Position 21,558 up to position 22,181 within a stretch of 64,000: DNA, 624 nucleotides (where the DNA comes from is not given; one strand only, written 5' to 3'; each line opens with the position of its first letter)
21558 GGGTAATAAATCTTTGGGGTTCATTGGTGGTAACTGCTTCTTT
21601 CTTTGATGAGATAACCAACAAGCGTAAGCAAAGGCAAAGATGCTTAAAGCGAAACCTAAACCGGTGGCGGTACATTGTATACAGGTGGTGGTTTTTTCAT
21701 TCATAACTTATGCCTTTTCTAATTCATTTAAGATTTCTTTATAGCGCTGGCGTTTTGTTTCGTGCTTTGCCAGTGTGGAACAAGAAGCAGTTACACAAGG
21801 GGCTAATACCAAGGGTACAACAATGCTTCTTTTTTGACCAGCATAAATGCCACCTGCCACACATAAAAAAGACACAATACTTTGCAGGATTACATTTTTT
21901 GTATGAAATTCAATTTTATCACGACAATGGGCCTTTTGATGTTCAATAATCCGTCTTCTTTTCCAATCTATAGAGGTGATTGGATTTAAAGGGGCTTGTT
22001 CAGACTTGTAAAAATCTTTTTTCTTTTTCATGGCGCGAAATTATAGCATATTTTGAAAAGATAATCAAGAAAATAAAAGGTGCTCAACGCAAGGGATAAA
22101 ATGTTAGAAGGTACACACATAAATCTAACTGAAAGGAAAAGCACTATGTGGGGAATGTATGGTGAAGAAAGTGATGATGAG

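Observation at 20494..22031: Six-gene tandem array of tiny, mostly two-helix membrane proteins of unknown family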

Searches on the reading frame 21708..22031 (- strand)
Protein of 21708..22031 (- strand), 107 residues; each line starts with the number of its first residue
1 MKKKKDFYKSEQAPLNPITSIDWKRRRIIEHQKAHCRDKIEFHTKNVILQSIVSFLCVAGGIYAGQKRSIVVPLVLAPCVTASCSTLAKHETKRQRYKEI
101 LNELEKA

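Call 3: search_protein_families(library=pfam, max_evalue=1, proteins=[window:21708-22031:-])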
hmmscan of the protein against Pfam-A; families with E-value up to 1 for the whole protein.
window:21708-22031:- (107 aa): 0 families

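Call 4: search_protein_families(library=ncbifam, max_evalue=1, proteins=[window:21708-22031:-])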
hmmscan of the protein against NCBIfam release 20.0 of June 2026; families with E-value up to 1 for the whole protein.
window:21708-22031:- (107 aa): 1 family
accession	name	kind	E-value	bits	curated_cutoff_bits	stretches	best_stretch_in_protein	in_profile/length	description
NF033634.1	SLATT_1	domain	0.14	12.1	41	1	46-106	31-93/132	SLATT domain-containing protein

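Call 12: find_homologous_proteins(query=window:21708-22031:-, max_evalue=0.01)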
Query window:21708-22031:- (107 aa): 40 proteins with E <= 0.01 among 42 candidates.
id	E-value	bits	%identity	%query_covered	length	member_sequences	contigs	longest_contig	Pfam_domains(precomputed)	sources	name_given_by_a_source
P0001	6.7e-65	233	100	100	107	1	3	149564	-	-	-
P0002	6.2e-42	160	72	96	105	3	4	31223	-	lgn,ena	-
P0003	3.5e-41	157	71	96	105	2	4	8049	-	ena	-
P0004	1.2e-40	155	65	97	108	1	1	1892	-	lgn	-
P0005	1.7e-40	155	71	96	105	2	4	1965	-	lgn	-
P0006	4.1e-40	154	68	95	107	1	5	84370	-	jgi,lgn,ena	-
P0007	4.5e-40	154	69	95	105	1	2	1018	-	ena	-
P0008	1.3e-39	152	68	95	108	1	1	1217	-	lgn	-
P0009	6.3e-37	144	81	79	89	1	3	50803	-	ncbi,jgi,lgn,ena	-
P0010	8.8e-37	143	66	97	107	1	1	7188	-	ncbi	ncbi:MAG: hypothetical protein ACI4OR_03410 [Alphaproteobacteria bacterium]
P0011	9.7e-37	143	64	95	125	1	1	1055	-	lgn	-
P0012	3.5e-36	141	71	86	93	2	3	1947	-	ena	-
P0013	1.8e-35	139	76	80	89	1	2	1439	-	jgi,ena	-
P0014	2.0e-35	139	79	79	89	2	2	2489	-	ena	-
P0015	4.2e-35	138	80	75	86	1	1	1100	-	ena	-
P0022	6.0e-33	131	77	74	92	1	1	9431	-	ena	-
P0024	1.4e-32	130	73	79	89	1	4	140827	-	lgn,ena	-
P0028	4.6e-31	125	69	80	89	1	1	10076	-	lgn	-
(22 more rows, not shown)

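Call 14: search_protein_families(library=ncbifam, alignment_id=A2, max_evalue=10)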
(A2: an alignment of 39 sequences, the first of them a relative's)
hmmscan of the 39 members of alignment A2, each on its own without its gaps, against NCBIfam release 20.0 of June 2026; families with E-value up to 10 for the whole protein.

A. member 1, P0001 (107 aa): 1 family
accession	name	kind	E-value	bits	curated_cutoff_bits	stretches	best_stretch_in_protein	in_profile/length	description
NF033634.1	SLATT_1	domain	0.14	12.1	41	1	46-106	31-93/132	SLATT domain-containing protein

B. families by the number of members that match (of 39 scanned): 6 families
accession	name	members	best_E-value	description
NF033634.1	SLATT_1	20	9.8e-05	SLATT domain-containing protein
NF006217.0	PRK08343.1-3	5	0.032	preprotein translocase subunit SecD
NF007577.0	PRK10209.1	4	0.051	HdeD family acid-resistance protein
NF003962.0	PRK05454.2-5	1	0.0014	glucans biosynthesis glucosyltransferase MdoH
NF052548.1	FAdesatDesABac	1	0.044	Delta(5) desaturase DesA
NF007503.0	PRK10096.1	1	0.14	triphosphoribosyl-dephospho-CoA synthase CitG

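Call 15: search_protein_families(library=pfam, alignment_id=A2, max_evalue=10)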
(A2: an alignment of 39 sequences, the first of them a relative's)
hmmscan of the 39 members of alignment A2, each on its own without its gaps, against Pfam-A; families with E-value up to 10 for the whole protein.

A. member 1, P0001 (107 aa): 0 families

B. families by the number of members that match (of 39 scanned): 12 families
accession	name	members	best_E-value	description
PF18181.6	SLATT_1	12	0.0018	SMODS and SLOG-associating 2TM effector domain 1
PF09368.15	Sas10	4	0.012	Sas10 C-terminal domain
PF19401.4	DUF5976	4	0.03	Family of unknown function (DUF5976)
PF05145.17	AbrB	3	0.061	Transition state regulatory protein AbrB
PF12531.13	DUF3731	2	0.014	DNA-K related protein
PF25730.1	Herpes_BDLF2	1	0.016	Gammaherpesvirus intercellular spread glycoprotein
PF08392.18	FAE1_CUT1_RppA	1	0.033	FAE1/Type III polyketide synthase-like protein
PF18493.6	DUF5617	1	0.042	Domain of unknown function (DUF5617)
PF09716.15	ETRAMP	1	0.069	Malarial early transcribed membrane protein (ETRAMP)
PF10166.14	DUF2368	1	0.086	Uncharacterised conserved protein (DUF2368)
PF25107.1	VWA7_N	1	0.099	VWA7 N-terminal domain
PF16543.10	DFRP_C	1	0.11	DRG Family Regulatory Proteins, Tma46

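Call 16: find_related_loci(query=A2, collection=metagenome_contigs, flank=4000)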
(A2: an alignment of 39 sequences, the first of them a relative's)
Query A2 (107 aa) in metagenome_contigs; peptide patterns used: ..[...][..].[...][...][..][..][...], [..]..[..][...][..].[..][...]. (x = any residue, [..] = any of these).
217 stretches matched a pattern; 1 encode a relative of the query (tblastn E <= 1e-3); 1 distinct loci.
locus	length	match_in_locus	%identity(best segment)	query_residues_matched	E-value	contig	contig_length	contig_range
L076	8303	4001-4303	68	5-106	2e-47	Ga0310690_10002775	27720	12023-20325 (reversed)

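Call 17: find_related_loci(query=A2, collection=viral_contigs, flank=4000)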
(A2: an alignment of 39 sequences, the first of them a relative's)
Query A2 (107 aa) in viral_contigs; peptide patterns used: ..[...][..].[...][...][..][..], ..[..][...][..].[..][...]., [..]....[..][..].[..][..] (x = any residue, [..] = any of these).
37 stretches matched a pattern, but none encodes a relative of the query by tblastn (E <= 1e-3).

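Call 19: find_encoding_contigs(protein=P0006, flank=4000, max_places=3)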
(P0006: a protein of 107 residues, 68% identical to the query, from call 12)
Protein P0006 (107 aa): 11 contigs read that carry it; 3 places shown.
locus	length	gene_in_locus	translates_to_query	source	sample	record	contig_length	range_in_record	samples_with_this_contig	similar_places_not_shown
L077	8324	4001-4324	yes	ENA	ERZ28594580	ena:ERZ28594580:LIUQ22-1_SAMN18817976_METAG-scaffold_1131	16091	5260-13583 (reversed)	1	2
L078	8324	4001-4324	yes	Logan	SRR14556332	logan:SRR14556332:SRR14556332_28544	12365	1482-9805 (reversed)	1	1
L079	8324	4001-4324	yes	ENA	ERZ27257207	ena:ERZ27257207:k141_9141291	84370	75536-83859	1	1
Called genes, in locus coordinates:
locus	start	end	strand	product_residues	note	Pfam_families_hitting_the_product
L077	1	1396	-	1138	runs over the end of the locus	PF02811:PHP, PF07733:DNA_pol3_alpha, PF17657:DNA_pol3_finger, PF14579:HHH_6, PF01336:tRNA_anti-codon (faint)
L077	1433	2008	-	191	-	-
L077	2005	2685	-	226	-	PF00005:ABC_tran, PF13304:AAA_21 (weak)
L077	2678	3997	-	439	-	PF12704:MacB_PCD, PF02687:FtsX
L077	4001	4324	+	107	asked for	-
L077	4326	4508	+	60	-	-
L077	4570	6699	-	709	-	PF00580:UvrD-helicase, PF13245:AAA_19, PF13604:AAA_30 (faint), PF01443:Viral_helicase1 (faint), PF13361:UvrD_C, PF13538:UvrD_C_2 (weak), PF21196:PcrA_UvrD_tudor (faint)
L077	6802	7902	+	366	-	-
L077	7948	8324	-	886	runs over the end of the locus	PF01326:PPDK_N, PF00391:PEP-utilizers, PF02896:PEP-utilizers_C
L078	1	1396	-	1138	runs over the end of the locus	PF02811:PHP, PF07733:DNA_pol3_alpha, PF17657:DNA_pol3_finger, PF14579:HHH_6, PF01336:tRNA_anti-codon (faint)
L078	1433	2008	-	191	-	-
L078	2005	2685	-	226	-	PF00005:ABC_tran, PF13304:AAA_21 (weak)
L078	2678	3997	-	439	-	PF12704:MacB_PCD, PF02687:FtsX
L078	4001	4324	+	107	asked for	-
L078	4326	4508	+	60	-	-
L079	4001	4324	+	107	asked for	-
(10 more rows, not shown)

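Call 20: find_encoding_contigs(protein=P0024, flank=4000, max_places=3)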
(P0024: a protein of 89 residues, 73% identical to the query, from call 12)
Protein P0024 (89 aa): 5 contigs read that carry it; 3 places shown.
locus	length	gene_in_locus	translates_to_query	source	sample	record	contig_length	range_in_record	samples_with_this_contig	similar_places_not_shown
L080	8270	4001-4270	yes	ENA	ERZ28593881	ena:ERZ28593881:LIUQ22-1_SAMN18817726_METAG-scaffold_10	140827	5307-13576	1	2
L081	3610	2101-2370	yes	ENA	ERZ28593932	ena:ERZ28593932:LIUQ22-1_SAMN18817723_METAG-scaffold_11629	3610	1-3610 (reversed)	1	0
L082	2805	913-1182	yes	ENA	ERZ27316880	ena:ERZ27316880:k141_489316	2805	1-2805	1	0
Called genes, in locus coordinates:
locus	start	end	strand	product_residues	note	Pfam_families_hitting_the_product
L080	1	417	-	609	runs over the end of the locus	PF02518:HATPase_c (weak), PF13589:HATPase_c_3, PF00183:HSP90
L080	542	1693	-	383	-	-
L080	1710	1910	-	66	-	-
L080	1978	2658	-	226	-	PF00005:ABC_tran, PF13304:AAA_21 (faint)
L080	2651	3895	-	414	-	PF12704:MacB_PCD, PF02687:FtsX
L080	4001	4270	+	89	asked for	-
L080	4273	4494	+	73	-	-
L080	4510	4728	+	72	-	-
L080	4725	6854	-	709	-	PF00580:UvrD-helicase, PF13245:AAA_19, PF13604:AAA_30 (faint), PF01443:Viral_helicase1 (faint), PF13361:UvrD_C, PF13538:UvrD_C_2 (weak)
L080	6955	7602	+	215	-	PF01026:TatD_DNase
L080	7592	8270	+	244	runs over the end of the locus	PF00899:ThiF, PF02558:ApbA (weak)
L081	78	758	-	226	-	PF02463:SMC_N (faint), PF00005:ABC_tran, PF13304:AAA_21 (faint)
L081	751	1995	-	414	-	PF12704:MacB_PCD, PF02687:FtsX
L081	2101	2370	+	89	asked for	-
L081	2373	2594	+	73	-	-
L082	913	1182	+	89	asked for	-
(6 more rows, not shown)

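Call 21: find_encoding_contigs(protein=P0002, flank=4000, max_places=3)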
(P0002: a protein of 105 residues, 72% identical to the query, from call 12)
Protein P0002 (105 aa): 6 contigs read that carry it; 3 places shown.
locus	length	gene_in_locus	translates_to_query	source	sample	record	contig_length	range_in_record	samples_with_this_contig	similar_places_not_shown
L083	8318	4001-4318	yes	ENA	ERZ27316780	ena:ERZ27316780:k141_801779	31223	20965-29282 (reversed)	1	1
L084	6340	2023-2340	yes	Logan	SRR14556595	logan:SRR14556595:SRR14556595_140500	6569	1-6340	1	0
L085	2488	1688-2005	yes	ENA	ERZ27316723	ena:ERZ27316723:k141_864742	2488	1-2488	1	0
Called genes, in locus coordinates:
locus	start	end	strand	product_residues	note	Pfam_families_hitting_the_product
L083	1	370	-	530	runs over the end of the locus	PF00589:Phage_integrase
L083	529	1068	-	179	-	PF10688:Imp-YgjV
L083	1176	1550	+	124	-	PF12647:RNHCP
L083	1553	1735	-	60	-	-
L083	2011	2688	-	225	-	PF00005:ABC_tran, PF13304:AAA_21 (faint)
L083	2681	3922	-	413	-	PF12704:MacB_PCD, PF02687:FtsX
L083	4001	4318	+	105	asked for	-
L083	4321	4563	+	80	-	-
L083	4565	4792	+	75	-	-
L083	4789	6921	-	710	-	PF00580:UvrD-helicase, PF13245:AAA_19, PF13604:AAA_30 (weak), PF01443:Viral_helicase1 (faint), PF13361:UvrD_C, PF13538:UvrD_C_2 (weak)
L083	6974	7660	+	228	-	PF01026:TatD_DNase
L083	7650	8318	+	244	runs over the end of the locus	PF00899:ThiF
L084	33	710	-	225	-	PF00005:ABC_tran, PF13304:AAA_21 (faint)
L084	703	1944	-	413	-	PF12704:MacB_PCD, PF02687:FtsX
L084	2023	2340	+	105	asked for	-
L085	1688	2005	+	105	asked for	-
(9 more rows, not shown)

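Call 22: find_encoding_contigs(protein=P0001, flank=4000, max_places=4)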
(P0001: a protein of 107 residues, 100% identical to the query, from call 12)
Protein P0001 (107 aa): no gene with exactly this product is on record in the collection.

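Call 23: find_encoding_contigs(protein=P0028, flank=4000, max_places=2)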
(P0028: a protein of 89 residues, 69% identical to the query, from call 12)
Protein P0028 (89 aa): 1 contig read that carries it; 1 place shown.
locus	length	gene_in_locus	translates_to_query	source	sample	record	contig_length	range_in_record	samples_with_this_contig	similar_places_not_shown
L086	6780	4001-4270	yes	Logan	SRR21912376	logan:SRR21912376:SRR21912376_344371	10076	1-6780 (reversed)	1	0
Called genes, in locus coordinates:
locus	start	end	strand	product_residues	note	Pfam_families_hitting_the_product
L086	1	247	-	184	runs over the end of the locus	-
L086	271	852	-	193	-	-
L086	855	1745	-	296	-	PF01145:Band_7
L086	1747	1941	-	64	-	-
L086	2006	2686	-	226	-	PF00005:ABC_tran, PF13304:AAA_21 (faint)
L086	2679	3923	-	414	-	PF12704:MacB_PCD, PF02687:FtsX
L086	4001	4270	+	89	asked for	-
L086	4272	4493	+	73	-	-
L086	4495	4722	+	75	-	-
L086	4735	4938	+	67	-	-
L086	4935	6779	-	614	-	?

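Call 24: find_encoding_contigs(protein=P0022, flank=4000, max_places=2)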
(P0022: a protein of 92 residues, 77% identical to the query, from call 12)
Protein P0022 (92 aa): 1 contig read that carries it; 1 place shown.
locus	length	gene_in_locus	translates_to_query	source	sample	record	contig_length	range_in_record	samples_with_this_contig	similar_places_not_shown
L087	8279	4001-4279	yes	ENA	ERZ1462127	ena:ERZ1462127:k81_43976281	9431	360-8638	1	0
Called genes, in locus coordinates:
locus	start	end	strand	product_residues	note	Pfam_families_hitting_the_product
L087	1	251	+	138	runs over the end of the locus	PF12647:RNHCP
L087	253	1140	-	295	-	PF01636:APH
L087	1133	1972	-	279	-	PF06414:Zeta_toxin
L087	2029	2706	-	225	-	PF00005:ABC_tran, PF13304:AAA_21 (faint)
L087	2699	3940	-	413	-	PF12704:MacB_PCD, PF02687:FtsX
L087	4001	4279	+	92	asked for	-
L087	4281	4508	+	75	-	-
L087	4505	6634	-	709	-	PF00580:UvrD-helicase, PF13245:AAA_19, PF13604:AAA_30 (faint), PF01443:Viral_helicase1 (faint), PF13361:UvrD_C, PF13538:UvrD_C_2 (faint)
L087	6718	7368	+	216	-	PF01026:TatD_DNase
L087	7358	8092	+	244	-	PF00899:ThiF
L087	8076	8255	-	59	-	-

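Call 40: search_protein_representatives(alignment_id=A2)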
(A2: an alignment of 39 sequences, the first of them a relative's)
Query: 39 sequences, 89 profile positions. Proteins with E-value up to 0.001 (for the whole library): 14; up to 1e-10: 11; up to 1e-30: 4. The best 14 are listed.
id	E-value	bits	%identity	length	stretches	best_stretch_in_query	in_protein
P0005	5.5e-42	157.8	-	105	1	2-89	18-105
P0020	1.0e-41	156.9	-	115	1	3-89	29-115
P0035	5.0e-41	154.7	-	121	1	2-89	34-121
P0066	8.4e-31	121.9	-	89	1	1-88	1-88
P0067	1.8e-27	111.3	-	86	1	7-88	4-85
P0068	1.3e-26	108.5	-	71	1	21-88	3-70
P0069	2.3e-26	107.7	-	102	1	5-89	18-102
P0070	1.0e-24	102.4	-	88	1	3-89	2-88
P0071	2.2e-15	72.5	-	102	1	8-87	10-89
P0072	4.2e-14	68.4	-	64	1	6-62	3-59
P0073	5.5e-11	58.4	-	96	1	13-88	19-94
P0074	5.5e-08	48.8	-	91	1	6-81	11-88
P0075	2.9e-07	46.5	-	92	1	5-88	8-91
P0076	3.9e-07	46.1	-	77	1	17-83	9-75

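Call 42: search_protein_families(library=ncbifam, proteins=[P0066, P0067, P0069, P0070, P0071, P0073, P0074, P0075, P0076], max_evalue=10)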
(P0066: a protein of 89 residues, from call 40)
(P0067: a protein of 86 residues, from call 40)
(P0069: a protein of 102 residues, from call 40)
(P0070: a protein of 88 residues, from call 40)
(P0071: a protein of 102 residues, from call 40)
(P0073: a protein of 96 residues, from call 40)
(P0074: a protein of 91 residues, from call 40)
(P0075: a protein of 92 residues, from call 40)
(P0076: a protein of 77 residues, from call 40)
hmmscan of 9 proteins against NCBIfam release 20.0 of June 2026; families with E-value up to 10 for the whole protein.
P0066 (89 aa): 0 families

P0067 (86 aa): 0 families

P0069 (102 aa): 1 family
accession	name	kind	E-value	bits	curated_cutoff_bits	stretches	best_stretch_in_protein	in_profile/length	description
NF033634.1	SLATT_1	domain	0.013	15.4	41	1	27-101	9-93/132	SLATT domain-containing protein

P0070 (88 aa): 0 families

P0071 (102 aa): 0 families

P0073 (96 aa): 0 families

P0074 (91 aa): 2 families
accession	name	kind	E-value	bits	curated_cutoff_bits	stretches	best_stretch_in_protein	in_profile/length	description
NF004191.0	PRK05646.1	equivalog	0.016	14.4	491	1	28-84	175-235/310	lipid A biosynthesis lauroyl acyltransferase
NF010022.0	PRK13499.1-2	equivalog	0.025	14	369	1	28-81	248-300/338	L-rhamnose/proton symporter RhaT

P0075 (92 aa): 0 families

P0076 (77 aa): 1 family
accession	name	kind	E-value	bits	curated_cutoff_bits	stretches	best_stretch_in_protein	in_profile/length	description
NF003000.0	PRK03776.1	equivalog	0.076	11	574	1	27-72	59-105/763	phosphatidylglycerol--membrane-oligosaccharide glycerophosphotransferase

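Call 43: predict_structure(alignment_id=A2)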
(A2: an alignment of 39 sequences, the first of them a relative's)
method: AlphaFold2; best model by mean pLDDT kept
length: 107 residues; sequences in the alignment: 39
mean_pLDDT: 71.9   pTM: 0.51
mean pLDDT of the five models: 71.9, 71.7, 70.8, 68.2, 66.8
residues with pLDDT >= 90: 1; 70-90: 65; 50-70: 33; < 50: 8
segments of 3 or more residues with pLDDT < 50: 1-4, 7-9
pLDDT, mean of each block of 10 residues (from residue 1): 45 56 81 85 84 79 69 61 70 83 80
secondary structure, 60 per line:
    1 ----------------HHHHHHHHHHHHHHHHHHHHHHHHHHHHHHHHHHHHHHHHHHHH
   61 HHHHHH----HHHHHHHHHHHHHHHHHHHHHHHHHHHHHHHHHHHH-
elements in order: H17-66 H71-106

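Call 55: search_protein_families(library=padloc, alignment_id=A2, max_evalue=10)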
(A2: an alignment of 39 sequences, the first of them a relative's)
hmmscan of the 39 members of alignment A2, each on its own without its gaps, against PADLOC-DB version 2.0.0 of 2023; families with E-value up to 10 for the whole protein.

A. member 1, P0001 (107 aa): 0 families

B. families by the number of members that match (of 39 scanned): 1 family
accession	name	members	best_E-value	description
PDLC00710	Effector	1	0.015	2TM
